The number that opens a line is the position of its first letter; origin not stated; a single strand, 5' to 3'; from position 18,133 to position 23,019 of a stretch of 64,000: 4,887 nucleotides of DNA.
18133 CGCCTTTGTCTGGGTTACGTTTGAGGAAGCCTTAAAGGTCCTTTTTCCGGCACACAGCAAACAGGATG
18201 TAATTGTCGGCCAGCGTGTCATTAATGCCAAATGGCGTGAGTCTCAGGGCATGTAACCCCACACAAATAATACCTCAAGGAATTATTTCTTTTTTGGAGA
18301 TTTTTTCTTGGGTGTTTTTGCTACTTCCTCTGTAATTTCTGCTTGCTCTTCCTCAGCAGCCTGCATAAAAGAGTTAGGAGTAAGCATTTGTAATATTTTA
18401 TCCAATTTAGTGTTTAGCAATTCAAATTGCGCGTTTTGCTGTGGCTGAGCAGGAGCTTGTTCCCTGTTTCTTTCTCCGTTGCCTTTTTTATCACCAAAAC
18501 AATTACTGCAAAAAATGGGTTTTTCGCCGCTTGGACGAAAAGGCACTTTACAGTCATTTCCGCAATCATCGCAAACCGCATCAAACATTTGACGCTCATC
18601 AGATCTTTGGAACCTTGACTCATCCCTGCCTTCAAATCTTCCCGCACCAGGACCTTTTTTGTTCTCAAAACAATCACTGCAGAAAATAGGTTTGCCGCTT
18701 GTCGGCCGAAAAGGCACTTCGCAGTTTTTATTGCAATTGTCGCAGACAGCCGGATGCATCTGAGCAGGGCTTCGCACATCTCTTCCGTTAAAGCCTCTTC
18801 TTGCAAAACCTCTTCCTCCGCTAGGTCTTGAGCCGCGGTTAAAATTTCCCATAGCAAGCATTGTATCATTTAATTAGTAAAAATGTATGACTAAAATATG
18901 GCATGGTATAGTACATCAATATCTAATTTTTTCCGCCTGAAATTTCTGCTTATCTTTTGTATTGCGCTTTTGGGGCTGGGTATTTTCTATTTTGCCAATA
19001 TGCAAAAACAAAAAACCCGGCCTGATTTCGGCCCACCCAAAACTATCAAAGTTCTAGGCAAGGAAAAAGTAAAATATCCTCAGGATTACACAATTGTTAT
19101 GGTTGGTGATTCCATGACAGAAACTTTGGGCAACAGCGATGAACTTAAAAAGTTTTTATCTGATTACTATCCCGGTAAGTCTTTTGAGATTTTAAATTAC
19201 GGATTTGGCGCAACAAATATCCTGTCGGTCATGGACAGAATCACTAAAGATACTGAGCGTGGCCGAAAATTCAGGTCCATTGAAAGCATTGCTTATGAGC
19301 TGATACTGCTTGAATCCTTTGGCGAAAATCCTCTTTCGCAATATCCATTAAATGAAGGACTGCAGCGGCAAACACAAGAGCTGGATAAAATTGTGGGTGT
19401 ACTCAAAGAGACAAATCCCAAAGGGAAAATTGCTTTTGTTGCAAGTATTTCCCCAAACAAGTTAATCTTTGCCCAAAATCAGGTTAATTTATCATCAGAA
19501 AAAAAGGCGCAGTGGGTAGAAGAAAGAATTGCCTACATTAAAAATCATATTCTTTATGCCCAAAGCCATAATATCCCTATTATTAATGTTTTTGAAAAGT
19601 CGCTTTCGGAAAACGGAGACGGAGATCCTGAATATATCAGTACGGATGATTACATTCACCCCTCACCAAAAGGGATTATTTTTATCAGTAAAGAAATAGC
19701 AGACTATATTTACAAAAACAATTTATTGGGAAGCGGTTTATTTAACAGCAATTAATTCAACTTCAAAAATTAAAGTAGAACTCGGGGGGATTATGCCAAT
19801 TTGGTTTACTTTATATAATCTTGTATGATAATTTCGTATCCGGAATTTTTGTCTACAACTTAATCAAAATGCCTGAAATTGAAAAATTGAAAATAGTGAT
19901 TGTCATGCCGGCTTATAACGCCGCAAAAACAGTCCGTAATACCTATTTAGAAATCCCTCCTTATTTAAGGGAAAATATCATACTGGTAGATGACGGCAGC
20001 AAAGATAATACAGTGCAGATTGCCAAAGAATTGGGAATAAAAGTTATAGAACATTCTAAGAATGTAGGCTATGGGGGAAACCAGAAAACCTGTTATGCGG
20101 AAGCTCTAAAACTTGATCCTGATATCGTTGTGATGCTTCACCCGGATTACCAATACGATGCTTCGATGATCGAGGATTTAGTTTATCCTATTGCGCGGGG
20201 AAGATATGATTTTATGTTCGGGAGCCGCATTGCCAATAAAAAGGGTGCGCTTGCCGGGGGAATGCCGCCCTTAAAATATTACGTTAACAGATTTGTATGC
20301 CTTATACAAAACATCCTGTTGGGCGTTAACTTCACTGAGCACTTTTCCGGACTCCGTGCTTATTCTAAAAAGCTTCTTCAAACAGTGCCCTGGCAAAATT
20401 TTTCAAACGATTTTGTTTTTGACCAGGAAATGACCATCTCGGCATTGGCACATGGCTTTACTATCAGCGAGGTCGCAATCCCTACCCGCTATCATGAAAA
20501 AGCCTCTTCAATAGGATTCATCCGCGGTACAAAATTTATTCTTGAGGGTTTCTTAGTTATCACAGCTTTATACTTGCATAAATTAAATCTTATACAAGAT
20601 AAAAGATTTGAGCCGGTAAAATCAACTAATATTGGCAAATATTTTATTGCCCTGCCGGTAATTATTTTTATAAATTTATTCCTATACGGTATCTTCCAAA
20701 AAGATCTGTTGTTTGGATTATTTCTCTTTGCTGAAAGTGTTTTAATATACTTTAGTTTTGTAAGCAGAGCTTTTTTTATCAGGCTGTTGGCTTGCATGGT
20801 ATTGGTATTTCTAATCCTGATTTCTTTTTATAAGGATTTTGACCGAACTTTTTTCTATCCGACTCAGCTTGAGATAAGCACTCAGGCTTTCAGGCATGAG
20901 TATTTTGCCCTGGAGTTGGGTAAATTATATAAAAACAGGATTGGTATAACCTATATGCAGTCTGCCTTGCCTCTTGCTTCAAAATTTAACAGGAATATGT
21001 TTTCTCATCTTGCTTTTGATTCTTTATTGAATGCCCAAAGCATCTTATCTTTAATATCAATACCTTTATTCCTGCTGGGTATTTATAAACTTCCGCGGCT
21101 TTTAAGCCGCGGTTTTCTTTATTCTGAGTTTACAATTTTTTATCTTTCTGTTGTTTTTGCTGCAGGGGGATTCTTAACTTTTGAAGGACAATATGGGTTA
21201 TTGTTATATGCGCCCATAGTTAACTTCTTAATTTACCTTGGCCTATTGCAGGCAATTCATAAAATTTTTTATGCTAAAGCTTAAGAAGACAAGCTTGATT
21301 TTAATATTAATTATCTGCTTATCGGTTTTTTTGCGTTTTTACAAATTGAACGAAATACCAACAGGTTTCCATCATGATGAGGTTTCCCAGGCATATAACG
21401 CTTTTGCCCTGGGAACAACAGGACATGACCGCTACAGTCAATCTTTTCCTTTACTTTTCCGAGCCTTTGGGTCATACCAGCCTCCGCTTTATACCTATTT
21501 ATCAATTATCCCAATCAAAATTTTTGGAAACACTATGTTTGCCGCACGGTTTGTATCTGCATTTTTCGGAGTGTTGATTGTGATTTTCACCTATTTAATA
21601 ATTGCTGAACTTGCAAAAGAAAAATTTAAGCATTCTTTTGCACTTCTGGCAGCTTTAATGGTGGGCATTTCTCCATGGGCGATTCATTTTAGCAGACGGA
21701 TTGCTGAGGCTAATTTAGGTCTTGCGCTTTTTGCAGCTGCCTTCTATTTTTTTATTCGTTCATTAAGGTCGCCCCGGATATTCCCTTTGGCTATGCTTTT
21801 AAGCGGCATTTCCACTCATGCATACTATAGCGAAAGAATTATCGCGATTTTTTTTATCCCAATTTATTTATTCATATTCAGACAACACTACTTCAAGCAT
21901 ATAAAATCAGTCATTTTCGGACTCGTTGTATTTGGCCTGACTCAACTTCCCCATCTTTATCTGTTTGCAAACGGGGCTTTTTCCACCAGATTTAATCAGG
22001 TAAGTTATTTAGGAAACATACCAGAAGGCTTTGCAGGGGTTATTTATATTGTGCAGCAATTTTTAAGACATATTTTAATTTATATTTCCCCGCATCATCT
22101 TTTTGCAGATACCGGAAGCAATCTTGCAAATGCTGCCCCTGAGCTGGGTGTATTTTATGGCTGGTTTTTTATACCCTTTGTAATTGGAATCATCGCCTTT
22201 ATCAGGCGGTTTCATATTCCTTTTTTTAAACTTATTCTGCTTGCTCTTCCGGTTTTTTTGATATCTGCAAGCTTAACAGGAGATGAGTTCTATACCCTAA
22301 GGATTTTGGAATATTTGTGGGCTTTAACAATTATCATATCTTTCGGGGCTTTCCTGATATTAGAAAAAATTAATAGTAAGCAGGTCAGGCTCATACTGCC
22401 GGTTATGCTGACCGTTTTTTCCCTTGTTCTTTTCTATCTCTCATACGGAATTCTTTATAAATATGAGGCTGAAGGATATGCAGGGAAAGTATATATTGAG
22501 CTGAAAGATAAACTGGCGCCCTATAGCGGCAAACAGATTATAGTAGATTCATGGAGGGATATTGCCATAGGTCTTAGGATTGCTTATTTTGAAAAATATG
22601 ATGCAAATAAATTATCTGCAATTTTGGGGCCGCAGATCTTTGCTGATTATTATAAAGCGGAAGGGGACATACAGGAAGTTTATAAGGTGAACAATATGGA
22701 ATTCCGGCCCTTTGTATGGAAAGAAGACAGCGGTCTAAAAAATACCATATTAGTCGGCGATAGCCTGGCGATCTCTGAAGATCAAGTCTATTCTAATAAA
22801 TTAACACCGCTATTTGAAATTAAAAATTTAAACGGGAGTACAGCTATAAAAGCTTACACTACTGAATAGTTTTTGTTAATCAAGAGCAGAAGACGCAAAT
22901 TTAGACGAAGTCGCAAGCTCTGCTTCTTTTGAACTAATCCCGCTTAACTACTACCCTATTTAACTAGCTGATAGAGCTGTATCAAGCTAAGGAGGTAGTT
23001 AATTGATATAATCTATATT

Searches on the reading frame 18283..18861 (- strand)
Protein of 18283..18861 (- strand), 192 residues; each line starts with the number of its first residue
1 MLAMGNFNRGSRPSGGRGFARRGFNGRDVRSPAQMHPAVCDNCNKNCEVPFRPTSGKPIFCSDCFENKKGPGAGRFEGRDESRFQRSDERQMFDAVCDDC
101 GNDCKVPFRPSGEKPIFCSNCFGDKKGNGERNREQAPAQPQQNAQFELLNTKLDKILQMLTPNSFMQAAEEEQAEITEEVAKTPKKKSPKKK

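Call 80: search_protein_families(library=pfam, proteins=[window:18283-18861:-], max_evalue=0.001)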
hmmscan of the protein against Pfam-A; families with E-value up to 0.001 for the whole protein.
window:18283-18861:- (192 aa): 1 family
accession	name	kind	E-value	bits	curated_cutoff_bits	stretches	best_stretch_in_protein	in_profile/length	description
PF23477.1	zf_Tbcl_2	-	2.2e-31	107.7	27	2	90-125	1-36/37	Probable treble clef zinc finger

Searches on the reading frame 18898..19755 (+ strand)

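Call 80: search_protein_families(library=pfam, proteins=[window:18898-19755:+], max_evalue=0.001)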
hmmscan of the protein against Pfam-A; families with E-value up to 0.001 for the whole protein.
window:18898-19755:+ (285 aa): 2 families
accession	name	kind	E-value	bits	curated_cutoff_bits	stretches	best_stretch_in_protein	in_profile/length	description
PF13472.12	Lipase_GDSL_2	-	2.1e-06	28.8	32.9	1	69-259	2-175/178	GDSL-like Lipase/Acylhydrolase family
PF00657.28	Lipase_GDSL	-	1.3e-05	25.9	23.6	1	66-266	1-207/208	GDSL-like Lipase/Acylhydrolase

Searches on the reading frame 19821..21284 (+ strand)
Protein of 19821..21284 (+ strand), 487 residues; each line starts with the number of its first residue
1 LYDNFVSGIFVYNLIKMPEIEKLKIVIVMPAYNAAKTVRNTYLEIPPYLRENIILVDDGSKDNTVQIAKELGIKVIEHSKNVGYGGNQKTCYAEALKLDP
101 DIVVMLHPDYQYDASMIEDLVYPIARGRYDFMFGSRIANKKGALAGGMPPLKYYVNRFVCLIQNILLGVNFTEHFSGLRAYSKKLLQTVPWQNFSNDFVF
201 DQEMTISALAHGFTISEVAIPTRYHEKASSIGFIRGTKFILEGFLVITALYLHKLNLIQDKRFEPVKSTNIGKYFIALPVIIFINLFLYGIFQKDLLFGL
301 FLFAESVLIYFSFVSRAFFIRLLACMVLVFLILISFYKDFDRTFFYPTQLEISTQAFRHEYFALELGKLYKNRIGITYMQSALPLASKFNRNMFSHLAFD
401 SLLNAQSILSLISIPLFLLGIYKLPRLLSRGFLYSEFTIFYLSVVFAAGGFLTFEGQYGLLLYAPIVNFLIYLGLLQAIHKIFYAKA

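Call 9: search_protein_families(library=pfam, proteins=[window:19821-21284:+], max_evalue=0.001)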
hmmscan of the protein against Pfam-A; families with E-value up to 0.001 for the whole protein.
window:19821-21284:+ (487 aa): 1 family
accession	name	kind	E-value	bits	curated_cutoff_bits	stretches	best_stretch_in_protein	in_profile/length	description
PF00535.33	Glycos_transf_2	-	5.9e-21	75.6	23.3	1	27-186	2-164/168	Glycosyl transferase family 2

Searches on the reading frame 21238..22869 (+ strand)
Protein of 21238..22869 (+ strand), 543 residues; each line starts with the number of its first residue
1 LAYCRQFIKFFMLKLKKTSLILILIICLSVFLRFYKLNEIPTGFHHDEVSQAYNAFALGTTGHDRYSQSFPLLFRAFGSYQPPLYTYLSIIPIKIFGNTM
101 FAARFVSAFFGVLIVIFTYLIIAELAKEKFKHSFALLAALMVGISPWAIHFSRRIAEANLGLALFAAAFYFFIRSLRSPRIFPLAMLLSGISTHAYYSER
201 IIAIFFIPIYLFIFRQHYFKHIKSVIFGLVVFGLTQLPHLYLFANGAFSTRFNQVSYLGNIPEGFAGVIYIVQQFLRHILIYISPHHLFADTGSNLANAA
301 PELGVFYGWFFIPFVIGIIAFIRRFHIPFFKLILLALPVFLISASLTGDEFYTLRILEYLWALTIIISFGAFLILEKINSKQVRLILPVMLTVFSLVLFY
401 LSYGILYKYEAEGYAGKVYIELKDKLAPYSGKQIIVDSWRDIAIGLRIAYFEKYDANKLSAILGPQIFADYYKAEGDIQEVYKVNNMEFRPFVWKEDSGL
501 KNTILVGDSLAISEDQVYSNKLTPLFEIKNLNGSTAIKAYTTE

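Call 9: search_protein_families(library=pfam, proteins=[window:21238-22869:+], max_evalue=0.001)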
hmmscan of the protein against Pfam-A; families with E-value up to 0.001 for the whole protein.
window:21238-22869:+ (543 aa): 1 family
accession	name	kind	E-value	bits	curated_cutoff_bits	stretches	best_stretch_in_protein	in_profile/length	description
PF13231.12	PMT_2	-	6.2e-13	49.7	26.1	1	81-241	2-159/160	Dolichyl-phosphate-mannose-protein mannosyltransferase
